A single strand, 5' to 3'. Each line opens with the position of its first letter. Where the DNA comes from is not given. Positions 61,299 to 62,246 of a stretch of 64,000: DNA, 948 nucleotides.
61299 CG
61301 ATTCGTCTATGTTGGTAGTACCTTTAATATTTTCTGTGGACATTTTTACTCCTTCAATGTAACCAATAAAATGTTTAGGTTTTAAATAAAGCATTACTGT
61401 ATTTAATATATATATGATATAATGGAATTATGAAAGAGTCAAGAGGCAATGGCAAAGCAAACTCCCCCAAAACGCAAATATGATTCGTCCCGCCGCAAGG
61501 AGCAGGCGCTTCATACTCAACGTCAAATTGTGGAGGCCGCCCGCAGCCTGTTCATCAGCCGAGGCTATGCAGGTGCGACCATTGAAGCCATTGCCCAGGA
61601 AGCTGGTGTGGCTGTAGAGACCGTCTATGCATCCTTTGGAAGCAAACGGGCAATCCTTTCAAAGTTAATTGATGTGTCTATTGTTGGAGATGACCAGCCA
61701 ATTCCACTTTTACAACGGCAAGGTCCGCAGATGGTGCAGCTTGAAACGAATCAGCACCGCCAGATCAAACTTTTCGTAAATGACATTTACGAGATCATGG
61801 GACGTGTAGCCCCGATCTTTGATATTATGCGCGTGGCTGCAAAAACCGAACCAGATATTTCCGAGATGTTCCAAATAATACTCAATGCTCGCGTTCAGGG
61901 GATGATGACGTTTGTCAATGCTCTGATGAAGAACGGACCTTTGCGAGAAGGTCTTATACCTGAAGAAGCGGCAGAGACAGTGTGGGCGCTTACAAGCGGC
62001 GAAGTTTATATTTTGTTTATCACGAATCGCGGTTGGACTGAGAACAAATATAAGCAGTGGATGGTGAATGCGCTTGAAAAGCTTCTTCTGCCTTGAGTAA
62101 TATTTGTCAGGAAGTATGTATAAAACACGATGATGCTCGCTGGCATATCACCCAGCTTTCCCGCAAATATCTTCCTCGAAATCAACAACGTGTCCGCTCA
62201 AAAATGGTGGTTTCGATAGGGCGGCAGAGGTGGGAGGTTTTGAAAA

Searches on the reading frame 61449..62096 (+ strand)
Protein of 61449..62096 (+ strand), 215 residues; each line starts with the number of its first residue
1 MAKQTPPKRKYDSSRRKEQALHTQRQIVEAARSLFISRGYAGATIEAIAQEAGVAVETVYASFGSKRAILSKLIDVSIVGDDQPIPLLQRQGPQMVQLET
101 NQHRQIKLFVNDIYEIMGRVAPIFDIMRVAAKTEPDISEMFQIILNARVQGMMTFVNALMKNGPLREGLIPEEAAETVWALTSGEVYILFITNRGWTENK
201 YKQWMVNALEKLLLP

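Call 67: find_encoding_contigs(protein=window:61449-62096:+, flank=10000, max_places=2)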
Protein window:61449-62096:+ (215 aa): 1 contig read that carries it; 1 place shown.
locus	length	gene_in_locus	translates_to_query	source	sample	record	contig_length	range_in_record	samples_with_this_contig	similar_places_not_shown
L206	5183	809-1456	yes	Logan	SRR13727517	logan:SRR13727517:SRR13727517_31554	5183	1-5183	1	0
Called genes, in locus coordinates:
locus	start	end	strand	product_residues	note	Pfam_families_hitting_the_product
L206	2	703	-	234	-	?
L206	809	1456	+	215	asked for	PF00440:TetR_N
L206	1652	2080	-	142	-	PF01850:PIN (faint), PF13470:PIN_3, PF24109:DUF7384 (faint)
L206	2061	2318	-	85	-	-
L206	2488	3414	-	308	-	PF00535:Glycos_transf_2, PF10111:Glyco_tranf_2_2, PF13641:Glyco_tranf_2_3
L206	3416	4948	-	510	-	PF02366:PMT, PF13231:PMT_2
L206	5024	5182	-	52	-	?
